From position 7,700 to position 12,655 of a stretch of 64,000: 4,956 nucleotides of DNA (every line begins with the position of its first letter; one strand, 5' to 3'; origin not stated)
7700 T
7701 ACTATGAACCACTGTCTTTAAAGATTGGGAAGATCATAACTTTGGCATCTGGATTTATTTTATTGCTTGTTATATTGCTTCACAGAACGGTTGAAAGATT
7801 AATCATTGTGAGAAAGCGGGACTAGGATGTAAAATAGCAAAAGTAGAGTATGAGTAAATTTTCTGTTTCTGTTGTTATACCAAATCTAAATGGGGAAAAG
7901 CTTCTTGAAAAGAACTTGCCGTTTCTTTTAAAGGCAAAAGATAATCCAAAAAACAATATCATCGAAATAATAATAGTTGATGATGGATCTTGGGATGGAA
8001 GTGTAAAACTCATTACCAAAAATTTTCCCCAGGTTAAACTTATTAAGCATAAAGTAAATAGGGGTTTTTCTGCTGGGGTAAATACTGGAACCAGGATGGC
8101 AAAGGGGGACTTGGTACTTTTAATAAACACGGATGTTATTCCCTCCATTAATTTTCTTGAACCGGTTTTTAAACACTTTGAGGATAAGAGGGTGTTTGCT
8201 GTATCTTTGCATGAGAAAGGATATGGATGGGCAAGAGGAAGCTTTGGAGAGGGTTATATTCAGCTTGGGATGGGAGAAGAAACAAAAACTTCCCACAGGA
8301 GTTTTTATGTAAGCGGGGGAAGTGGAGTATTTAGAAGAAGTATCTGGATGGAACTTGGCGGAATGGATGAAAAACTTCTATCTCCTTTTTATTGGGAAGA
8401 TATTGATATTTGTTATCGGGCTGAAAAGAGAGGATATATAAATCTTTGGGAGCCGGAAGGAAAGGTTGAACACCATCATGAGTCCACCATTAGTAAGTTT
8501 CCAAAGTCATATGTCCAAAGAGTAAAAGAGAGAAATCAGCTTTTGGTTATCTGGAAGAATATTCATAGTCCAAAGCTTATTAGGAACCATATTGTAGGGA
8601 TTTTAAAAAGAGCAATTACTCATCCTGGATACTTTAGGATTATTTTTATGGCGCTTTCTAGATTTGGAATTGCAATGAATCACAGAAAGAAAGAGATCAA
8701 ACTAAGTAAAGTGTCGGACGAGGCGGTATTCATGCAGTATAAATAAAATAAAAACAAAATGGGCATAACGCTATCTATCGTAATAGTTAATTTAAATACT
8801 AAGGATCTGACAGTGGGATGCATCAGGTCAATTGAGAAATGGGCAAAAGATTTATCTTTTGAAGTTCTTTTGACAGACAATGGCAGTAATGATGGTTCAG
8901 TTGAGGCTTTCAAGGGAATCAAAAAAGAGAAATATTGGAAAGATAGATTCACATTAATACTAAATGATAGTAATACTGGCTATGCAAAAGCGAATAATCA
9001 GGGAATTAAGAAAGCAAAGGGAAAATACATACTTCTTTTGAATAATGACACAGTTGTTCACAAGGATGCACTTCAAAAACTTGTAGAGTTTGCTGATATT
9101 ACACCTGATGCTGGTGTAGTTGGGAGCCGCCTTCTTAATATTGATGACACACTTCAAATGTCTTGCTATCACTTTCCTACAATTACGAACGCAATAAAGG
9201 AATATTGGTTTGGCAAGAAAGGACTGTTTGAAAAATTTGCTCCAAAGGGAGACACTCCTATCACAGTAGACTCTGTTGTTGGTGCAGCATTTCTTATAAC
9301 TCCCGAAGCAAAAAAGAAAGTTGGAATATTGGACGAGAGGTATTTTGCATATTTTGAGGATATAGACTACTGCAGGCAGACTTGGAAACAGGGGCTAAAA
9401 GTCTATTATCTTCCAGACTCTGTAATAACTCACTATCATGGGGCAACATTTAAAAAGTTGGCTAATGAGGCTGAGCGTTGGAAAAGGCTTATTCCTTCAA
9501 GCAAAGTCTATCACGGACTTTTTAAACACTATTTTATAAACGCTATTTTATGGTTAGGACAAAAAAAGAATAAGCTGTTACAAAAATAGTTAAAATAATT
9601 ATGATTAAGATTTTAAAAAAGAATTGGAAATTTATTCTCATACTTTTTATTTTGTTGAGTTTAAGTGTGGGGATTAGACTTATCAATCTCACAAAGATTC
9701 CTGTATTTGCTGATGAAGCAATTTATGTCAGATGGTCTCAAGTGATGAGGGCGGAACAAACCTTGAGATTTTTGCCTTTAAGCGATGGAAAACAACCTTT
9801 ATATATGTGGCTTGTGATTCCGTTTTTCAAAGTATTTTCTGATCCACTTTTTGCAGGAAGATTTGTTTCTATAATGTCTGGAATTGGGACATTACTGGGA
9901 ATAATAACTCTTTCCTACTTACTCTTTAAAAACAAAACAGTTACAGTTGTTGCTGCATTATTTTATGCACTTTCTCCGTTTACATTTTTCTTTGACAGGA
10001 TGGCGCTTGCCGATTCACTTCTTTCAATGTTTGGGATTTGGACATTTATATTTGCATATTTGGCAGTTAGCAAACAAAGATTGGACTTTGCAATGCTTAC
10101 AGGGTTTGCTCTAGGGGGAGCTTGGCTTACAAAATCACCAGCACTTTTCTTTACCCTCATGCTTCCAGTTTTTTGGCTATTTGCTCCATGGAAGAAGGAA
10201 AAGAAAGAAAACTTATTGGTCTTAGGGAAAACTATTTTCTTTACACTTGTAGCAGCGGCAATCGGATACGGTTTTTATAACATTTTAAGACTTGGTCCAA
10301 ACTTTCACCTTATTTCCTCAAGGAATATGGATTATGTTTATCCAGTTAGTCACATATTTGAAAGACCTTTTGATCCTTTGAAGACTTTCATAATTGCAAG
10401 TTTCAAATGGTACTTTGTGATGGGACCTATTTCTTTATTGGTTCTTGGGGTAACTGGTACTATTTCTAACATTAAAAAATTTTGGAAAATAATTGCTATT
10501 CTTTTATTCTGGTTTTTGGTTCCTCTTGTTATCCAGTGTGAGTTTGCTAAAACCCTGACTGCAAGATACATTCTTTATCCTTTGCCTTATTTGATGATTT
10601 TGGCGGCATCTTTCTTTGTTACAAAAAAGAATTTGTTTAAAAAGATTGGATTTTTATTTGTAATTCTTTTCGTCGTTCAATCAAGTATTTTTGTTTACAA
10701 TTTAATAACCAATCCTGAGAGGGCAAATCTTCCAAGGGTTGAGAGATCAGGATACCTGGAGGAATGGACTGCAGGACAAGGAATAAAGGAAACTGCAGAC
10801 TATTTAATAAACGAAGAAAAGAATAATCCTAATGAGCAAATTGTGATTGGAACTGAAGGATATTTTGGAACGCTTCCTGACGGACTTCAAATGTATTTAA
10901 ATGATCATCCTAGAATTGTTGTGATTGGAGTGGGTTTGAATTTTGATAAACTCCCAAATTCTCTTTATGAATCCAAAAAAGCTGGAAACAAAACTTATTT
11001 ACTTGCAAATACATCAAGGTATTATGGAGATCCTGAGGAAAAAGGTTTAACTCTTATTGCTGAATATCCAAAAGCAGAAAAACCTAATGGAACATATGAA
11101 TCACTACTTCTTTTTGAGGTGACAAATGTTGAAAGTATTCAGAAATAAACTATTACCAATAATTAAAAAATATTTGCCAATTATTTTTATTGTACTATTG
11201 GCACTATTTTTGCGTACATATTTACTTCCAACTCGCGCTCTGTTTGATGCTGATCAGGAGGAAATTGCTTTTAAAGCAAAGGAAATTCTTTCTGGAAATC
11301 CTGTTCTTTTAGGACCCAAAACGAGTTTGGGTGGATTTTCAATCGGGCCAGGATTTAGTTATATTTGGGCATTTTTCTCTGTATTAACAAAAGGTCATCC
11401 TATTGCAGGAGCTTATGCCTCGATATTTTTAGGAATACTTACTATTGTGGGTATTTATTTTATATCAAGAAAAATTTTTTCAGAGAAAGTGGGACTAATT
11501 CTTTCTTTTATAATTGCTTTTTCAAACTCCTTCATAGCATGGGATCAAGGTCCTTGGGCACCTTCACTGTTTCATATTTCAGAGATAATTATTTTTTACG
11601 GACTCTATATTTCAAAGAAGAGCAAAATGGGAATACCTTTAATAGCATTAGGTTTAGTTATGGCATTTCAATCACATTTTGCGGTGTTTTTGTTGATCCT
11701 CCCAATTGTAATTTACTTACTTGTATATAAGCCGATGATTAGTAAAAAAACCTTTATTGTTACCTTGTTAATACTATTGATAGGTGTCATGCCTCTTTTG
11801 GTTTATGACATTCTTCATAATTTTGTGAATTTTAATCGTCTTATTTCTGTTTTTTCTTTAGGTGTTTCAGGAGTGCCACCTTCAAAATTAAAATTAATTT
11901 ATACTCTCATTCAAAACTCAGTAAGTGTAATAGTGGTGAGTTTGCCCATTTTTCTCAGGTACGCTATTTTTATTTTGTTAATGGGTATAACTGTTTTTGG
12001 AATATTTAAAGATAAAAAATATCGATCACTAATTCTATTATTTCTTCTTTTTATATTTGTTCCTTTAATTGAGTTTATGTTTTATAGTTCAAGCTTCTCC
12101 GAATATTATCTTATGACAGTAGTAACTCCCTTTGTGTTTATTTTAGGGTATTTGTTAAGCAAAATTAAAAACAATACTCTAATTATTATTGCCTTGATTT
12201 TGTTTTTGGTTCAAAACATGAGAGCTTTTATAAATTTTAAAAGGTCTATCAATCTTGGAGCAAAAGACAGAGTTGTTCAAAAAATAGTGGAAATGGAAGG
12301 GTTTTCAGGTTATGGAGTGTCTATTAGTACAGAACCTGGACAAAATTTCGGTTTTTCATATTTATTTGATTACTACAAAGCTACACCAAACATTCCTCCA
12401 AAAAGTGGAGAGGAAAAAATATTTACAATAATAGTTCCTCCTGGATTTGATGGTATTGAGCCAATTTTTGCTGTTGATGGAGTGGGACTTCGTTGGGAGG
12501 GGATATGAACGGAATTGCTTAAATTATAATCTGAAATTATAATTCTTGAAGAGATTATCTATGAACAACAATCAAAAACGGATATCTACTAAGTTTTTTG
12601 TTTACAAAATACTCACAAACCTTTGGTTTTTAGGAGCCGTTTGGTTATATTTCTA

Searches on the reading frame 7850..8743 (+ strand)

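Call 7: search_protein_families(library=pfam, proteins=[window:7850-8743:+], max_evalue=0.001)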
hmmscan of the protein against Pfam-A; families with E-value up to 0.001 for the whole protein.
window:7850-8743:+ (298 aa): 4 families
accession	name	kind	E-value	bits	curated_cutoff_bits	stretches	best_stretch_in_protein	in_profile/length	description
PF00535.33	Glycos_transf_2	-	3e-23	83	23.3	1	7-165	1-163/168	Glycosyl transferase family 2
PF13641.12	Glyco_tranf_2_3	-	1.1e-11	45.6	27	1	6-216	3-219/230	Glycosyltransferase like family 2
PF10111.15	Glyco_tranf_2_2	-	7.2e-09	36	27.3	1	7-108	1-104/276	Glycosyltransferase like family 2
PF13632.12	Glyco_trans_2_3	-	1.1e-06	29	27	1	89-271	2-179/198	Glycosyl transferase family group 2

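Call 32: search_protein_families(library=ncbifam, proteins=[window:7850-8743:+], max_evalue=0.001)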
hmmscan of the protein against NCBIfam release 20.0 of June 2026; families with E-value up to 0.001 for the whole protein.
window:7850-8743:+ (298 aa): 19 families
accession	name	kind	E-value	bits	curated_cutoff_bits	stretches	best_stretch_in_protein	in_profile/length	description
TIGR03965.1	mycofact_glyco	equivalog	1.1e-27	97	280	1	5-217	75-289/467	mycofactocin biosynthesis glycosyltransferase MftF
NF041875.1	EPS_EpsD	equivalog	3.6e-16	59.5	370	1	6-216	1-215/325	exopolysaccharide biosynthesis glycosyltransferase EpsD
TIGR03937.1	PgaC_IcaA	equivalog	3.1e-14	52.8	422.3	1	5-113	46-153/407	poly-beta-1,6-N-acetyl-D-glucosamine synthase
TIGR04283.1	glyco_like_mftF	equivalog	2.9e-12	46.7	182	1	6-198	1-176/221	TIGR04283 family arsenosugar biosynthesis glycosyltransferase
NF007482.0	PRK10073.1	equivalog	3.7e-12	45.9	423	1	4-95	6-95/334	glycosyltransferase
NF047588.1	GlcsyltransPgfSStrep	equivalog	6.2e-09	35.5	500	1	6-110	3-110/308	glycosyltransferase PgfS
TIGR01556.1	rhamnosyltran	subfamily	7.5e-08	31.9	200.55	1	36-286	20-271/281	rhamnosyltransferase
NF038299.1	EPS_HpsN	equivalog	2.5e-07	30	425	1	5-113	2-109/317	hormogonium polysaccharide biosynthesis glycosyltransferase HpsN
NF041394.1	GtaseAglG_Halo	equivalog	2.7e-07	30.2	440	1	36-176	31-178/304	glucosyl-dolichyl phosphate glucuronosyltransferase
NF038302.1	EPS_HpsE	equivalog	4.4e-06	25.9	300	1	6-107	3-108/307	hormogonium polysaccharide biosynthesis glycosyltransferase HpsE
NF007986.1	PRK10714.1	equivalog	5e-06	25.8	529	1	5-96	7-101/316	undecaprenyl-phosphate 4-deoxy-4-formamido-L-arabinose transferase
TIGR03111.1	glyc2_xrt_Gpos1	hypoth_equivalog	2.6e-05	23.2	363.95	1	6-113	51-159/439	TIGR03111 family XrtG-associated glycosyltransferase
NF050819.1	PolSacchBiosHfsG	equivalog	3.3e-05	23.2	500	1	25-103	27-110/302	polysaccharide biosynthesis protein HfsG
NF047683.1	TeichurnBiosyTuaG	equivalog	0.00015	21.5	400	1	5-107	7-108/252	teichuronic acid biosynthesis protein TuaG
NF053739.1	GlytfEpsEBac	equivalog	0.00021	20.4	450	1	6-118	3-115/265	glycosyltransferase EpsE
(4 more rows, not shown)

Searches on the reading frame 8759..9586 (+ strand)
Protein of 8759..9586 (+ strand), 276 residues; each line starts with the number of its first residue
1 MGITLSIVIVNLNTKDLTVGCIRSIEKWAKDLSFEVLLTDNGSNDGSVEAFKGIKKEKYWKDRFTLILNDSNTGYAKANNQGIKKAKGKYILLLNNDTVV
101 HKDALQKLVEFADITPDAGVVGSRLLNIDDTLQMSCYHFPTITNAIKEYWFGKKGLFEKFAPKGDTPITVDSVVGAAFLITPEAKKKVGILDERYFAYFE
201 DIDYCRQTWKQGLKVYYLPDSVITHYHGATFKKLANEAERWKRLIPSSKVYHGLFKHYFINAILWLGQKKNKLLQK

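Call 7: search_protein_families(library=pfam, proteins=[window:8759-9586:+], max_evalue=0.001)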
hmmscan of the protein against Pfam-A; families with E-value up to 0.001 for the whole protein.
window:8759-9586:+ (276 aa): 5 families
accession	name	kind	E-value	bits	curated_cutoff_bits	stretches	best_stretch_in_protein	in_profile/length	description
PF00535.33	Glycos_transf_2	-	9.8e-27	94.4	23.3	1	6-139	1-130/168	Glycosyl transferase family 2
PF13641.12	Glyco_tranf_2_3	-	2.2e-19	70.8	27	1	5-242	3-228/230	Glycosyltransferase like family 2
PF13632.12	Glyco_trans_2_3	-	6.3e-08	33.1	27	1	90-244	1-142/198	Glycosyl transferase family group 2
PF10111.15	Glyco_tranf_2_2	-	3.3e-07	30.5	27.3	1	21-164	18-165/276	Glycosyltransferase like family 2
PF13712.12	Glyco_tranf_2_5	-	2.5e-05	24.6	27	1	72-242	38-203/210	Glycosyltransferase like family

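Call 31: search_solved_structures(query=window:8759-9586:+, max_evalue=0.001)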
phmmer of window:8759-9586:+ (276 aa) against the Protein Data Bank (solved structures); distinct sequences matched with E-value up to 0.001: 6.
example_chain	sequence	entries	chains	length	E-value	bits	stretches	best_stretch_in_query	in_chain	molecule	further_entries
6p61_A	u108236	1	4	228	1.8e-06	30.8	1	4-130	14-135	Glycosyltransferase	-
2z87_A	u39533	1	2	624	6.1e-06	29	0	6-140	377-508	Chondroitin synthase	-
2z86_A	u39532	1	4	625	6.1e-06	29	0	6-140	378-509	Chondroitin synthase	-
5hea_A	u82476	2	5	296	1e-05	28.3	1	4-110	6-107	Putative glycosyltransferase (GalT1)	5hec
1h7l_A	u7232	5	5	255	1.2e-05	28.1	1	5-123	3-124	SPORE COAT POLYSACCHARIDE BIOSYNTHESIS PROTEIN SPSA | PROTEIN (SPORE COAT POLYSACCHARIDE BIOSYNTHESIS PROTEIN SPSA)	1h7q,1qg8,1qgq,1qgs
6h1j_A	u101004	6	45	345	2.8e-05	26.8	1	20-112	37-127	Probable ss-1,3-N-acetylglucosaminyltransferase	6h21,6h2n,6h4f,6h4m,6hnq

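Call 32: search_protein_families(library=ncbifam, proteins=[window:8759-9586:+], max_evalue=0.001)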
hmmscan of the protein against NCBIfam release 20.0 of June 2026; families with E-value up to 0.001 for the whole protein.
window:8759-9586:+ (276 aa): 20 families
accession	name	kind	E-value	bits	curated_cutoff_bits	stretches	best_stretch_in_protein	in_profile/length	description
TIGR01556.1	rhamnosyltran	subfamily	4e-16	59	200.55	1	34-234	22-209/281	rhamnosyltransferase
TIGR03111.1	glyc2_xrt_Gpos1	hypoth_equivalog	1.7e-14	53.5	363.95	1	6-121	52-165/439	TIGR03111 family XrtG-associated glycosyltransferase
TIGR03965.1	mycofact_glyco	equivalog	3.2e-13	49.4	280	1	6-235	77-290/467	mycofactocin biosynthesis glycosyltransferase MftF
NF041875.1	EPS_EpsD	equivalog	6.8e-13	48.7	370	1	5-235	1-217/325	exopolysaccharide biosynthesis glycosyltransferase EpsD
TIGR04009.1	wcaE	equivalog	8.3e-13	48.2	369.2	1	4-131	2-126/248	colanic acid biosynthesis glycosyltransferase WcaE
NF007482.0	PRK10073.1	equivalog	4.4e-12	45.7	423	1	4-113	7-111/334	glycosyltransferase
NF038302.1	EPS_HpsE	equivalog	7.9e-12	44.8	300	1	29-225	29-222/307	hormogonium polysaccharide biosynthesis glycosyltransferase HpsE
TIGR03937.1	PgaC_IcaA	equivalog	1.3e-10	40.9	422.3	1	5-121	47-159/407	poly-beta-1,6-N-acetyl-D-glucosamine synthase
TIGR04283.1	glyco_like_mftF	equivalog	1.9e-10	40.7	182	1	5-112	1-97/221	TIGR04283 family arsenosugar biosynthesis glycosyltransferase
NF053739.1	GlytfEpsEBac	equivalog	3.4e-10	39.4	450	1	6-134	4-129/265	glycosyltransferase EpsE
NF047683.1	TeichurnBiosyTuaG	equivalog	5.1e-10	39.4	400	1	5-112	8-111/252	teichuronic acid biosynthesis protein TuaG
TIGR04242.1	nodulat_NodC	equivalog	2.6e-09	36.5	550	1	17-111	63-155/395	chitooligosaccharide synthase NodC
NF050050.1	ProtGlycPglI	equivalog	2.4e-08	33.7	500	1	5-113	4-109/306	GalNAc(5)-diNAcBac-PP-undecaprenol beta-1,3-glucosyltransferase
NF038299.1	EPS_HpsN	equivalog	6.3e-06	25.4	425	0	6-128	4-122/317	hormogonium polysaccharide biosynthesis glycosyltransferase HpsN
TIGR03469.1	HpnB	hypoth_equivalog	8.5e-06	25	379.25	1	7-112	48-160/386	hopene-associated glycosyltransferase HpnB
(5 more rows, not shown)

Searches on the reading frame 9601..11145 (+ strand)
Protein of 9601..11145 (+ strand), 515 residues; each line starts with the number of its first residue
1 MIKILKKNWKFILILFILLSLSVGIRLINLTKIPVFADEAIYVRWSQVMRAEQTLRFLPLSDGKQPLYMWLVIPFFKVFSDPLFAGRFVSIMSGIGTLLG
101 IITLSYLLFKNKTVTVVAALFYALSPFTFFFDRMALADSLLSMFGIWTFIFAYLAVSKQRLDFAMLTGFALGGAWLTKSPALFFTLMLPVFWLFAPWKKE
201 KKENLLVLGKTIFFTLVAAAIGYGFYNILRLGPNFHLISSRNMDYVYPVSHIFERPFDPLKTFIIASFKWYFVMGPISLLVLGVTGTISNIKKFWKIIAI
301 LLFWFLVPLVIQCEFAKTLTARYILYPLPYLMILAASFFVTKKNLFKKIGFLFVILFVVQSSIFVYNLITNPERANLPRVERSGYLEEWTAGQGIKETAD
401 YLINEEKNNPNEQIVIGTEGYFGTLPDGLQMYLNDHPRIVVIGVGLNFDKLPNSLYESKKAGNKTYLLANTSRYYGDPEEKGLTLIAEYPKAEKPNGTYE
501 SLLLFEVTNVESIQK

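Call 7: search_protein_families(library=pfam, proteins=[window:9601-11145:+], max_evalue=0.001)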
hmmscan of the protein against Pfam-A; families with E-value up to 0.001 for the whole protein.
window:9601-11145:+ (515 aa): 2 families
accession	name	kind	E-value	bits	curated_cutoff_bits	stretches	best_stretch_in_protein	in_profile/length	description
PF13231.12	PMT_2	-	4.5e-13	50.1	26.1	1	66-219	4-156/160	Dolichyl-phosphate-mannose-protein mannosyltransferase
PF02366.24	PMT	-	3.2e-09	37.1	22.7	1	63-208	61-212/245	Dolichyl-phosphate-mannose-protein mannosyltransferase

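Call 32: search_protein_families(library=ncbifam, proteins=[window:9601-11145:+], max_evalue=0.001)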
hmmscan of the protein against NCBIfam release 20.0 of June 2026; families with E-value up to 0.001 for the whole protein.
window:9601-11145:+ (515 aa): 2 families
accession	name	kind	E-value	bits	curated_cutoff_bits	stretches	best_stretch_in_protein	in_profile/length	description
TIGR03663.1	TIGR03663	subfamily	2.3e-07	30.2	126.25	1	14-316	3-314/435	flippase activity-associated protein Agl23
NF046093.1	AZOBR_p60025_fam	subfamily_domain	0.00012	21.4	150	1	88-208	115-224/232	AZOBR_p60025 family cell surface glycopolymer formation protein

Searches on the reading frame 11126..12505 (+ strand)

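Call 7: search_protein_families(library=pfam, proteins=[window:11126-12505:+], max_evalue=0.001)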
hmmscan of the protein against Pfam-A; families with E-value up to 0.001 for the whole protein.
window:11126-12505:+ (460 aa): 1 family
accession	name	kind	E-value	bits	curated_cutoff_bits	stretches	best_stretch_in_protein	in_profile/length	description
PF13231.12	PMT_2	-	3.1e-07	31.2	26.1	1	75-227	4-160/160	Dolichyl-phosphate-mannose-protein mannosyltransferase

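Call 32: search_protein_families(library=ncbifam, proteins=[window:11126-12505:+], max_evalue=0.001)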
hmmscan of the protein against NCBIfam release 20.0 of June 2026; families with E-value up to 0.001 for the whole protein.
window:11126-12505:+ (460 aa): 0 families
